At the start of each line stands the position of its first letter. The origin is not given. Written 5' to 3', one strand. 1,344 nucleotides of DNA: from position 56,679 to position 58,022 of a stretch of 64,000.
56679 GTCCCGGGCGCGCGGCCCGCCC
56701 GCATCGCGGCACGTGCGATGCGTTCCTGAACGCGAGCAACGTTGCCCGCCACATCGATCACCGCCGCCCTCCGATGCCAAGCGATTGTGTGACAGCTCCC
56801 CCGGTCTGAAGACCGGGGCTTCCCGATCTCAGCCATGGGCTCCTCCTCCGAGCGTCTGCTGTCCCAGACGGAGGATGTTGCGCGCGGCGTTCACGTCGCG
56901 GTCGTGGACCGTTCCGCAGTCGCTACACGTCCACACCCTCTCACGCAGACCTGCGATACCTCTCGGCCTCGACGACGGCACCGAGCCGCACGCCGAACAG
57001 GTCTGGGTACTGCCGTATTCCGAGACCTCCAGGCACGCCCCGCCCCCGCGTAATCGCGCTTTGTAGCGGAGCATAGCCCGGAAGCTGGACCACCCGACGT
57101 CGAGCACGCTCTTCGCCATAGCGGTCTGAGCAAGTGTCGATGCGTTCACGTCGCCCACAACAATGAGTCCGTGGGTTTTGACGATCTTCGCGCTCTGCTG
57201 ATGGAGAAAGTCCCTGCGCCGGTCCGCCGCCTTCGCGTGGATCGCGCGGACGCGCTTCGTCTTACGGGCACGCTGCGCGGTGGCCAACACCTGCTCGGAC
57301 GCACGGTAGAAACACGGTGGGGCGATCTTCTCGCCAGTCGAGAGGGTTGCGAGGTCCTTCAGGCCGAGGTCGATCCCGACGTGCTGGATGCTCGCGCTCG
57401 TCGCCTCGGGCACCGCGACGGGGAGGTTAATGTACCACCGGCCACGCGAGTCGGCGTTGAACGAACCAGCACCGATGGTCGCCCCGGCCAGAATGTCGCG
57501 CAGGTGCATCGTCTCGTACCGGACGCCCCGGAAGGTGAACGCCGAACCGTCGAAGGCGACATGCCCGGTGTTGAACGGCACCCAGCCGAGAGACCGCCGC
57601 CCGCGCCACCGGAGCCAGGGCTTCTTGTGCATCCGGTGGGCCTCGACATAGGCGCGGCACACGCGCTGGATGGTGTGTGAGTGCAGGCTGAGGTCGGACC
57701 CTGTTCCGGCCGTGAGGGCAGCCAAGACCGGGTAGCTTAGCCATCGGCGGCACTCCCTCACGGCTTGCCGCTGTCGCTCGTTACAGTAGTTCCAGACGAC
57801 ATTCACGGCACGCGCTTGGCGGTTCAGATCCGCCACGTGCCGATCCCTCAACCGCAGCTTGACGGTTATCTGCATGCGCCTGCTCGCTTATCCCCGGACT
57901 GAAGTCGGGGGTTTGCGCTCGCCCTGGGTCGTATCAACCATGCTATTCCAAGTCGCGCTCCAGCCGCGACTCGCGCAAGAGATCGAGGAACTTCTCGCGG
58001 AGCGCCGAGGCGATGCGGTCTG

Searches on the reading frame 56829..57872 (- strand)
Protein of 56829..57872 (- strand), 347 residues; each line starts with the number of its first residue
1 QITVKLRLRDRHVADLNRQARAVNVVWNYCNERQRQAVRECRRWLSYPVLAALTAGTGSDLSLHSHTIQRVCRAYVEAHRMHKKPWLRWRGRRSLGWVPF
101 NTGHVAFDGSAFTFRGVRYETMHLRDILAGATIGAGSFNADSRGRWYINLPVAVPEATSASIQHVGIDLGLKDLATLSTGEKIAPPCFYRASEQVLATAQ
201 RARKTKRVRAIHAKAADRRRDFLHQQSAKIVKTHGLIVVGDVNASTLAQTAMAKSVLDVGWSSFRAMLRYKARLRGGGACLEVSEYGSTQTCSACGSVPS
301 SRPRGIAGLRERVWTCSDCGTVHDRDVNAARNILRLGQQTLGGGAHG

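Call 88: search_protein_families(library=pfam, proteins=[window:56829-57872:-], max_evalue=0.001)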
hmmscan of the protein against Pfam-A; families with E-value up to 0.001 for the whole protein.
window:56829-57872:- (347 aa): 2 families
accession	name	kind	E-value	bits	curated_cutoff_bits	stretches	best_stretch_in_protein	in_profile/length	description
PF07282.18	Cas12f1-like_TNB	-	3.1e-22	78.9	26.3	1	261-333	1-60/60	Cas12f1-like, TNB domain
PF01385.25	OrfB_IS605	-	1.3e-15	58.1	30.5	1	152-248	6-117/120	Probable transposase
